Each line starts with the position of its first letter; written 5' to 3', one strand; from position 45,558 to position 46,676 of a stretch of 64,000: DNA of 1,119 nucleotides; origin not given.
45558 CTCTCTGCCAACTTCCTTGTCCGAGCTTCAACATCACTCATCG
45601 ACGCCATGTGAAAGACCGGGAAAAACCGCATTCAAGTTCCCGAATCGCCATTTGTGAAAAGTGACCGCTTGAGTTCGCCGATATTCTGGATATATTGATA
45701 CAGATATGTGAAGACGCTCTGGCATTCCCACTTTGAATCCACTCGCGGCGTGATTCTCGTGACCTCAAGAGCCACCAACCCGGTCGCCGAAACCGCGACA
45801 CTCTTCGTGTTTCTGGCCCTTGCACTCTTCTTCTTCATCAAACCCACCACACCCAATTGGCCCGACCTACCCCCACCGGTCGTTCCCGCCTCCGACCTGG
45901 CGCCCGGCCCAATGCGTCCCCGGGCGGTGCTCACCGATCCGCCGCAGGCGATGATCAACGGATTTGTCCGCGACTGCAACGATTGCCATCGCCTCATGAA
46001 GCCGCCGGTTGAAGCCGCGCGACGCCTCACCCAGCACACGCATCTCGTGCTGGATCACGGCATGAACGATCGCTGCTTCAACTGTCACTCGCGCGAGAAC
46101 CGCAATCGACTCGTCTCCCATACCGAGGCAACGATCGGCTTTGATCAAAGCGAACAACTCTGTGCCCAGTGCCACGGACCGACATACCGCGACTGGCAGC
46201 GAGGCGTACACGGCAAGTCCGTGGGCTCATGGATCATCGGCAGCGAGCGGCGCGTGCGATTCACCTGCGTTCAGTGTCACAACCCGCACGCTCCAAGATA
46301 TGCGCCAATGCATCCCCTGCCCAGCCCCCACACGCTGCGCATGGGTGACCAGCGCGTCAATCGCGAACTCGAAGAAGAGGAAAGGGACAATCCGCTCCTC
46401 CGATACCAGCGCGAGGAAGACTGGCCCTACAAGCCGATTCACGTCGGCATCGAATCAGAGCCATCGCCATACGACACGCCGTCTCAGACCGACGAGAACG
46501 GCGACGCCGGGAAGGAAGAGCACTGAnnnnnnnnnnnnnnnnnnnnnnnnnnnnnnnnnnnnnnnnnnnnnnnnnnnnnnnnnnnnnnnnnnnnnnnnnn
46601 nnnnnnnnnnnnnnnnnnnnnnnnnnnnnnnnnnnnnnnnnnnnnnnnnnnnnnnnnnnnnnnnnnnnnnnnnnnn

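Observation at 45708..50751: Five-gene cytochrome operon: tetrahaem cytochrome c, NrfC-like FeS protein, NrfD-like membrane protein, HAO-family octahaem cytochrome and an unknown protein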

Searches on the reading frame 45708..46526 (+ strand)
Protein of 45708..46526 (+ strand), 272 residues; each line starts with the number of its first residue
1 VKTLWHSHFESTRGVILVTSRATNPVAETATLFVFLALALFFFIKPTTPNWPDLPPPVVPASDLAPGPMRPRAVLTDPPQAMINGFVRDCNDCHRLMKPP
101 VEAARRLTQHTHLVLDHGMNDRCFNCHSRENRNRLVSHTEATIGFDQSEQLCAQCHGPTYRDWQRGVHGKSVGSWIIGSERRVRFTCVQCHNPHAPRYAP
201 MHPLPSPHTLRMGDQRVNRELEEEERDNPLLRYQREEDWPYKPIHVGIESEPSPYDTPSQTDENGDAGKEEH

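Call 3: search_protein_families(library=pfam, proteins=[window:45708-46526:+], max_evalue=0.01)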
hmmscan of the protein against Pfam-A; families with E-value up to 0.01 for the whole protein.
window:45708-46526:+ (272 aa): 6 families
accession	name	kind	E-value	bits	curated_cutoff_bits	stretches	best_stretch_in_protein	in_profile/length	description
PF22113.1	Mtrc-MtrF_II-IV_dom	-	1.5e-06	28.3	30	1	85-168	79-175/176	Outer membrane cytochrome MtrC/MtrF-like, domains II/IV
PF03264.19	Cytochrom_NNT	-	0.00021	21.5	24.1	0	139-195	26-76/174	NapC/NirT cytochrome c family, N-terminal region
PF14522.11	Cytochrome_C7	-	0.00023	21.3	24.8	0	88-156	14-66/67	Cytochrome c7 and related cytochrome c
PF09699.15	Paired_CXXCH_1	-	0.0012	19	20.6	0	186-196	8-18/41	Doubled CXXCH motif (Paired_CXXCH_1)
PF14537.11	Cytochrom_c3_2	-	0.0023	18.8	25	0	119-196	4-69/79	Cytochrome c3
PF13435.11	Cytochrome_C554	-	0.0024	19.2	20.8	0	152-191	2-55/84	Cytochrome c554 and c-prime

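Call 4: search_protein_families(library=ncbifam, proteins=[window:45708-46526:+], max_evalue=0.01)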
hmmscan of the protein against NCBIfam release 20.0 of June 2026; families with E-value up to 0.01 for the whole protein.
window:45708-46526:+ (272 aa): 5 families
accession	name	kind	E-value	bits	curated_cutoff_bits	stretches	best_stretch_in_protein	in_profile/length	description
TIGR01905.1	paired_CXXCH_1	subfamily_domain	0.00073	19.4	25.2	0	187-195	9-17/41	doubled CXXCH domain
NF008659.0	PRK11659.1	equivalog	0.0025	17.5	184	1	109-195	35-121/188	cytochrome c nitrite reductase pentaheme subunit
TIGR03153.1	cytochr_NrfH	equivalog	0.0028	17.7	134.2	1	139-195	18-63/138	cytochrome c nitrite reductase small subunit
NF040886.1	cyt_C_like_Sec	equivalog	0.0029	16.3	250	1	149-174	45-70/423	multiheme c-type cytochrome (seleno)protein ExtKL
NF041198.1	UshA_like_PCGU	equivalog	0.005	15.5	275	0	89-193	410-510/519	UshA-like (seleno)protein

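Call 29: search_solved_structures(query=window:45708-46526:+, max_evalue=10, show_alignments=2)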
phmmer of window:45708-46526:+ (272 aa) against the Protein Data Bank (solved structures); distinct sequences matched with E-value up to 10: 15.
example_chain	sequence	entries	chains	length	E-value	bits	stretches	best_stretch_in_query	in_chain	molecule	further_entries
7q58_A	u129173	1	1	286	9.2e-06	28.4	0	179-208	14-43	SAKe6BR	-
8pjs_A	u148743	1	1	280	0.00033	23.3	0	175-208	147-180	SAKeCEref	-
4wjy_A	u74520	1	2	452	0.0014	21.2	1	95-159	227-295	Cytochrome c-552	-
1gu6_A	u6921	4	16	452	0.0023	20.5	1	95-159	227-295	CYTOCHROME C552 | Cytochrome c-552 | Cytochrome c nitrite reductase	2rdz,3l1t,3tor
2rf7_A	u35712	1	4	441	0.003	20.1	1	95-159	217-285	Cytochrome c-552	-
5ze8_A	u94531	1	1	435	0.054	16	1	148-172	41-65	cytochrome c552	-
1n7u_A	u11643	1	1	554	0.057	15.9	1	23-62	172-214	Adsorption protein P2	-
1n7v_A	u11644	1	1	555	0.057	15.9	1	23-62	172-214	Adsorption protein P2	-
3ubr_A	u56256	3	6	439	0.058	15.9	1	91-160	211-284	Cytochrome c-552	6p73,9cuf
6ef8_A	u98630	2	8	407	0.2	14.1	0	90-129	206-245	C-type cytochrome OmcS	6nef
6qvm_A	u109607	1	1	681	1.8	11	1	151-197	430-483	Multiheme cytochrome cf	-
3oue_A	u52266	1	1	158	2.5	10.6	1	87-157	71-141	Cytochrome c family protein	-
9wt9_A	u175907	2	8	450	5.5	9.4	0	149-172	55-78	Cytochrome c,Multiheme cytochrome c selenoprotein mutant (MccSep U325A) | Cytochrome c,Multiheme cytochrome c selenoprotein (MccSep)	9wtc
9wt8_A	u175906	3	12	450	5.5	9.4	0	149-172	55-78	Cytochrome c,Multiheme cytochrome c selenoprotein (MccSep)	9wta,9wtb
2ozy_A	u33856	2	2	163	6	9.3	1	149-198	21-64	Cytochrome c-type protein nrfB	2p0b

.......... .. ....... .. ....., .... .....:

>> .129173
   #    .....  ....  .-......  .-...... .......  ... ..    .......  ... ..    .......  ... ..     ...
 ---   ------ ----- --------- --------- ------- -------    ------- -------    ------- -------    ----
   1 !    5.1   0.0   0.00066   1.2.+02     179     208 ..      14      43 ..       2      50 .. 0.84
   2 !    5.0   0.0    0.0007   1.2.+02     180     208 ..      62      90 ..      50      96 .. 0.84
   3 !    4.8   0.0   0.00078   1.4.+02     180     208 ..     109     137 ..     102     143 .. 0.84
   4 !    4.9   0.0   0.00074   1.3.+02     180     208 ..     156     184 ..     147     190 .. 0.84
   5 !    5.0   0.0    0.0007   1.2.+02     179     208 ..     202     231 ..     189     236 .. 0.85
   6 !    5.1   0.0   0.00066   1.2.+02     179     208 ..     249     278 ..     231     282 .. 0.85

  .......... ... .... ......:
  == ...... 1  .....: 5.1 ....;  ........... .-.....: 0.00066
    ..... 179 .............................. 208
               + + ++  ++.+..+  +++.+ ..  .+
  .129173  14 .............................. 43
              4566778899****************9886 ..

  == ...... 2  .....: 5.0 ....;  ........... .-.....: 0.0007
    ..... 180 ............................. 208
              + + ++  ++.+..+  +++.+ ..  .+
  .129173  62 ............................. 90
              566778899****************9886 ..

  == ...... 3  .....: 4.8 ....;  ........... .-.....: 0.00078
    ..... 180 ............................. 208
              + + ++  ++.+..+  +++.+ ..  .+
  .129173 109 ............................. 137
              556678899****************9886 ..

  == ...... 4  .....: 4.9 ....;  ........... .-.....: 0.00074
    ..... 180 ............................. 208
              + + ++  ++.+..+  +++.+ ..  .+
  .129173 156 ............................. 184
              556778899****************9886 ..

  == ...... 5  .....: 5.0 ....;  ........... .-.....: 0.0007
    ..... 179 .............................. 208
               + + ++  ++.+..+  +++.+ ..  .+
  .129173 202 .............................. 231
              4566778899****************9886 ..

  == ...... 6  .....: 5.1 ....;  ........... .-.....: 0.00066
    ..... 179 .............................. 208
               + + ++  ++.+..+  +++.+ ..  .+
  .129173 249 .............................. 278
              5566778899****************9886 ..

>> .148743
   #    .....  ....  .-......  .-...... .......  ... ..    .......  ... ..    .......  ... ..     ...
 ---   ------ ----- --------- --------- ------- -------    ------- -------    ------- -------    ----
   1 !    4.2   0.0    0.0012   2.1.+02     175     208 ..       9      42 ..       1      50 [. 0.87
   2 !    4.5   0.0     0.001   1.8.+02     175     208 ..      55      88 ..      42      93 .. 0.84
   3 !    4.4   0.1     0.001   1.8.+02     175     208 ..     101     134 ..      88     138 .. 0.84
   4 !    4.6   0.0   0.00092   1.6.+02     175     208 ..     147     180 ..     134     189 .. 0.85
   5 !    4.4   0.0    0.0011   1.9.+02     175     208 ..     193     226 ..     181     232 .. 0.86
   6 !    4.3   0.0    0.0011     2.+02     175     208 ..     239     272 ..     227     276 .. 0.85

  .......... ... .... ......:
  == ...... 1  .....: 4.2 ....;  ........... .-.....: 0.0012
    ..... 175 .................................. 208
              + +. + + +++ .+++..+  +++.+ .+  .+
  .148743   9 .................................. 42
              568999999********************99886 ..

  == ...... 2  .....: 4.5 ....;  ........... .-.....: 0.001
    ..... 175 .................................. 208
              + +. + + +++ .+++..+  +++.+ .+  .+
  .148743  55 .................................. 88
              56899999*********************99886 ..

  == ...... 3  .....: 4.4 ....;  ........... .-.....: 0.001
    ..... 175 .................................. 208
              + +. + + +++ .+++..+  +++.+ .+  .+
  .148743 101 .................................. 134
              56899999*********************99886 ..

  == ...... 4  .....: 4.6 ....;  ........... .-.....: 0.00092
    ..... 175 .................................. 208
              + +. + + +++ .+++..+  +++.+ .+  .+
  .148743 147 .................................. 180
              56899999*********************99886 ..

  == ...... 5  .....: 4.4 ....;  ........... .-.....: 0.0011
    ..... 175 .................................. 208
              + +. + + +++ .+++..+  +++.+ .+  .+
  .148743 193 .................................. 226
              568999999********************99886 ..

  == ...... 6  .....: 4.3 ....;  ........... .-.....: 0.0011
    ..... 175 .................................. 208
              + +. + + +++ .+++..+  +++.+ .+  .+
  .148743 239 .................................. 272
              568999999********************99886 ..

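Call 33: find_homologous_proteins(query=window:45708-46526:+, max_evalue=0.001)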
Query window:45708-46526:+ (272 aa): 155 proteins with E <= 0.001 among 1622 candidates; the best 120 are listed.
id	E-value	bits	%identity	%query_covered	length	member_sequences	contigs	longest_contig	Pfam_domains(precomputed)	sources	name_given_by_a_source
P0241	4.7e-191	651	100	100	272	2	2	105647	PF22113.2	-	-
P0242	2.4e-156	537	83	99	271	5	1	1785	PF09699.16,PF22113.2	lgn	-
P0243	1.4e-114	400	65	94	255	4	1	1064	-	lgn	-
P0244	1.4e-102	361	61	92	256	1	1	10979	-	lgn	-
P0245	1.3e-61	227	52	65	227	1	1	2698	PF09699.16,PF14522.12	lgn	-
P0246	4.0e-61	225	48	80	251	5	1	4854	PF09699.16,PF14522.12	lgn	-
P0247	5.3e-60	221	43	79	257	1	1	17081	PF14522.12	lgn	-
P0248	2.3e-59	219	47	81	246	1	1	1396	PF09699.16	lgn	-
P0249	2.3e-59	219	43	79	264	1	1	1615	PF09699.16,PF14522.12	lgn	-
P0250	3.2e-59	219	45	82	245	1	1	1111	-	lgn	-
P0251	4.4e-59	218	46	85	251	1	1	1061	PF14537.12,PF14522.12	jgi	jgi:hypothetical protein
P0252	5.1e-59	218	50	76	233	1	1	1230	PF09699.16,PF14522.12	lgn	-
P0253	1.0e-58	217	44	92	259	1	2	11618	PF09699.16,PF14537.12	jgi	jgi:hypothetical protein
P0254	2.6e-58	216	46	79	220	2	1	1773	PF14522.12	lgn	-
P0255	3.5e-58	215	48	75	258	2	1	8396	-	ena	-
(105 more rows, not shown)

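Call 43: predict_structure(alignment_id=A2)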
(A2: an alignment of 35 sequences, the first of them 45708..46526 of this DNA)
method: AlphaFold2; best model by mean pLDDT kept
length: 272 residues; sequences in the alignment: 35
mean_pLDDT: 63.7   pTM: 0.39
mean pLDDT of the five models: 63.7, 63.0, 61.0, 60.8, 56.5
residues with pLDDT >= 90: 20; 70-90: 87; 50-70: 86; < 50: 79
segments of 3 or more residues with pLDDT < 50: 70-76, 103-107, 116-120, 195-236, 238-253
pLDDT, mean of each block of 10 residues (from residue 1): 62 60 85 97 88 85 69 52 62 67 51 48 69 80 81 76 73 78 78 50 37 42 43 42 41 52 58 46
secondary structure, 60 per line:
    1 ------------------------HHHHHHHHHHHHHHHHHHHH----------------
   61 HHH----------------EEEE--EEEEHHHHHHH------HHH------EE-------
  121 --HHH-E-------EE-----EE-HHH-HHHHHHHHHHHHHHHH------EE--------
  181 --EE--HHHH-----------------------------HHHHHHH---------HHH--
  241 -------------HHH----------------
elements in order: H25-44 E80-83 E86-89 H90-96 H149-164 H187-190 H220-226

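Call 66: search_protein_families(library=pfam, alignment_id=A2, max_evalue=0.01)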
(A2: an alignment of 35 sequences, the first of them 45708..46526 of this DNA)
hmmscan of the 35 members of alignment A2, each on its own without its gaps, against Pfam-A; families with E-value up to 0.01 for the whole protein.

A. member 1, window:45708-46526:+ (272 aa): 6 families
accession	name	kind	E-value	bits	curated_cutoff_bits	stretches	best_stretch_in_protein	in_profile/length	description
PF22113.1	Mtrc-MtrF_II-IV_dom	-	1.5e-06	28.3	30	1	85-168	79-175/176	Outer membrane cytochrome MtrC/MtrF-like, domains II/IV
PF03264.19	Cytochrom_NNT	-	0.00021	21.5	24.1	0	139-195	26-76/174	NapC/NirT cytochrome c family, N-terminal region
PF14522.11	Cytochrome_C7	-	0.00023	21.3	24.8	0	88-156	14-66/67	Cytochrome c7 and related cytochrome c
PF09699.15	Paired_CXXCH_1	-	0.0012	19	20.6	0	186-196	8-18/41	Doubled CXXCH motif (Paired_CXXCH_1)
PF14537.11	Cytochrom_c3_2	-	0.0023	18.8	25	0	119-196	4-69/79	Cytochrome c3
PF13435.11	Cytochrome_C554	-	0.0024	19.2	20.8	0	152-191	2-55/84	Cytochrome c554 and c-prime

B. families by the number of members that match (of 35 scanned): 11 families
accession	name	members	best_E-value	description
PF09699.15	Paired_CXXCH_1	35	6.3e-09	Doubled CXXCH motif (Paired_CXXCH_1)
PF14522.11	Cytochrome_C7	35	3.4e-08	Cytochrome c7 and related cytochrome c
PF14537.11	Cytochrom_c3_2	35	1.4e-07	Cytochrome c3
PF13435.11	Cytochrome_C554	22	2e-05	Cytochrome c554 and c-prime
PF03264.19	Cytochrom_NNT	21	4.3e-07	NapC/NirT cytochrome c family, N-terminal region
PF22113.1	Mtrc-MtrF_II-IV_dom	20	1.5e-06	Outer membrane cytochrome MtrC/MtrF-like, domains II/IV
PF22678.1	Cytochrom_c_NrfB-like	11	2.5e-07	Cytochrome c-type protein NrfB-like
PF02085.21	Cytochrom_CIII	4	0.0042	Class III cytochrome C family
PF02335.20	Cytochrom_C552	2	0.0032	Cytochrome c552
PF13442.11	Cytochrome_CBB3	1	0.0022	Cytochrome C oxidase, cbb3-type, subunit III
PF00518.22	E6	1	0.0095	Early Protein (E6)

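Call 67: search_protein_families(library=ncbifam, alignment_id=A2, max_evalue=0.01)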
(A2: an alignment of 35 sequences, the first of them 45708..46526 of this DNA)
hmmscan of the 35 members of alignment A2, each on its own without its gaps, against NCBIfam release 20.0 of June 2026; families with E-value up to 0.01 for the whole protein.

A. member 1, window:45708-46526:+ (272 aa): 5 families
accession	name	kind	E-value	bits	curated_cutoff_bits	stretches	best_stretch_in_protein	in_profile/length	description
TIGR01905.1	paired_CXXCH_1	subfamily_domain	0.00073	19.4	25.2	0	187-195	9-17/41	doubled CXXCH domain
NF008659.0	PRK11659.1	equivalog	0.0025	17.5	184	1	109-195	35-121/188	cytochrome c nitrite reductase pentaheme subunit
TIGR03153.1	cytochr_NrfH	equivalog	0.0028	17.7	134.2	1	139-195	18-63/138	cytochrome c nitrite reductase small subunit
NF040886.1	cyt_C_like_Sec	equivalog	0.0029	16.3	250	1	149-174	45-70/423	multiheme c-type cytochrome (seleno)protein ExtKL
NF041198.1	UshA_like_PCGU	equivalog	0.005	15.5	275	0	89-193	410-510/519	UshA-like (seleno)protein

B. families by the number of members that match (of 35 scanned): 20 families
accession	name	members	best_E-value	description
TIGR03508.1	decahem_SO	27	7.7e-06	DmsE family decaheme c-type cytochrome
NF008659.0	PRK11659.1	25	2.5e-07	cytochrome c nitrite reductase pentaheme subunit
TIGR03153.1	cytochr_NrfH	24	3.2e-06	cytochrome c nitrite reductase small subunit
TIGR01905.1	paired_CXXCH_1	22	3.4e-06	doubled CXXCH domain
NF041028.1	decahem_GSU2203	16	0.0005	GSU2203 family decaheme c-type cytochrome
TIGR03146.1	cyt_nit_nrfB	11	1.9e-05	cytochrome c nitrite reductase pentaheme subunit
NF041198.1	UshA_like_PCGU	10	6.5e-05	UshA-like (seleno)protein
NF040886.1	cyt_C_like_Sec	9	0.00024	multiheme c-type cytochrome (seleno)protein ExtKL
TIGR03507.1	decahem_SO1788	5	5.1e-06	OmcA/MtrC family decaheme c-type cytochrome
NF045713.1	CxxCH_16_HmcA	3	0.00068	sulfate respiration complex hexadecaheme cytochrome HmcA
TIGR01904.2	GSu_C4xC__C2xCH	1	0.00057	CxxxxCH/CxxCH domain c-type cytochrome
TIGR03152.1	cyto_c552_HCOOH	1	0.00067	ammonia-forming nitrite reductase cytochrome c552 subunit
NF043069.1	T4HPD_activ_SAM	1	0.0024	trans-4-hydroxy-L-proline dehydratase activase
NF052246.1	SorB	1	0.0026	SorB family sulfite dehydrogenase c-type cytochrome subunit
NF040943.1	cytoc3_ExtM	1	0.0036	selenite/tellurite reduction operon c-type cytochrome ExtM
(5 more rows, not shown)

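Call 78: fold_search(model_id=the predicted structure, library=pdb)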
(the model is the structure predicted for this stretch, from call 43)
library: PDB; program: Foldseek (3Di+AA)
matches with E <= 10: 21; with E <= 0.001: 0
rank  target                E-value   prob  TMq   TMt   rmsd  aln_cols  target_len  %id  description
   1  6wg6_E                2.5e+00  0.02  0.09  0.10  16.8       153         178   11  Crystal structure of human SMC1-SMC3 hinge domain heterodimer in north-open conformation (released 2020-05-20)
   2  8ubu_E                3.9e+00  0.06  0.11  0.23   6.4        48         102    8  Cryo-EM structure of dimeric SCF-FBXL17-BACH1BTB E3 ligase complex close conformation (released 2024-11-06)
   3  7dg5_C                5.8e+00  0.01  0.07  0.09  10.1        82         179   12  Crystal structure of mouse Smc1-Smc3 hinge domain containing a D574Y mutation (released 2021-11-17)
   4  9bja_A                6.2e+00  0.06  0.07  0.07   1.6        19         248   21  C. difficile Tcdb cysteine protease domain in complex with IP6 (released 2024-07-03)
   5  9bja_B                6.6e+00  0.06  0.06  0.07   1.7        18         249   22  C. difficile Tcdb cysteine protease domain in complex with IP6 (released 2024-07-03)
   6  8ytf_A                6.6e+00  0.02  0.09  0.22  10.7        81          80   12  Crystal structures of human IRF2BP2 RING domain in complex with VGLL4 peptide (released 2024-11-20)
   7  8h3a_I                7.1e+00  0.02  0.11  0.07   8.9        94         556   12  Cryo-EM Structure of the KBTBD2-CRL3~N8(removed)-CSN complex (released 2023-10-11)
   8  6y16_A                7.1e+00  0.01  0.08  0.14   9.6        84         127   12  CRYSTAL STRUCTURE OF TMARGBP DOMAIN 1 IN COMPLEX WITH THE GUANIDINIUM ION (released 2020-07-15)
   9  3ho6_A                7.6e+00  0.06  0.06  0.07   1.6        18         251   17  Structure-function analysis of inositol hexakisphosphate-induced autoprocessing in clostridium difficile toxin A (released 2009-06-23)
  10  3pa8_A                7.6e+00  0.04  0.07  0.07   1.6        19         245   21  Structure of the C. difficile TcdB cysteine protease domain in complex with a peptide inhibitor (released 2010-12-15)
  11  2wd5_A                7.6e+00  0.01  0.08  0.09   9.8        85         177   13  SMC hinge heterodimer (Mouse) (released 2010-08-11)
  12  3ohv_C                8.1e+00  0.02  0.14  0.23   8.4        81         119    7  Crystal structure of the human Bach2 POZ domain, form II (released 2011-11-02)
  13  4eoz_A                8.1e+00  0.01  0.11  0.20   9.8        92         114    8  Crystal structure of the SPOP BTB domain complexed with the Cul3 N-terminal domain (released 2012-05-30)
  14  5ngm_Ag               8.1e+00  0.01  0.06  0.10  11.5        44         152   16  2.9S structure of the 70S ribosome composing the S. aureus 100S complex (released 2017-10-04)
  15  6det                  8.1e+00  0.01  0.06  0.07   8.9        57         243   12  The crystal structure of Tv2483 bound to L-arginine (released 2019-03-20)
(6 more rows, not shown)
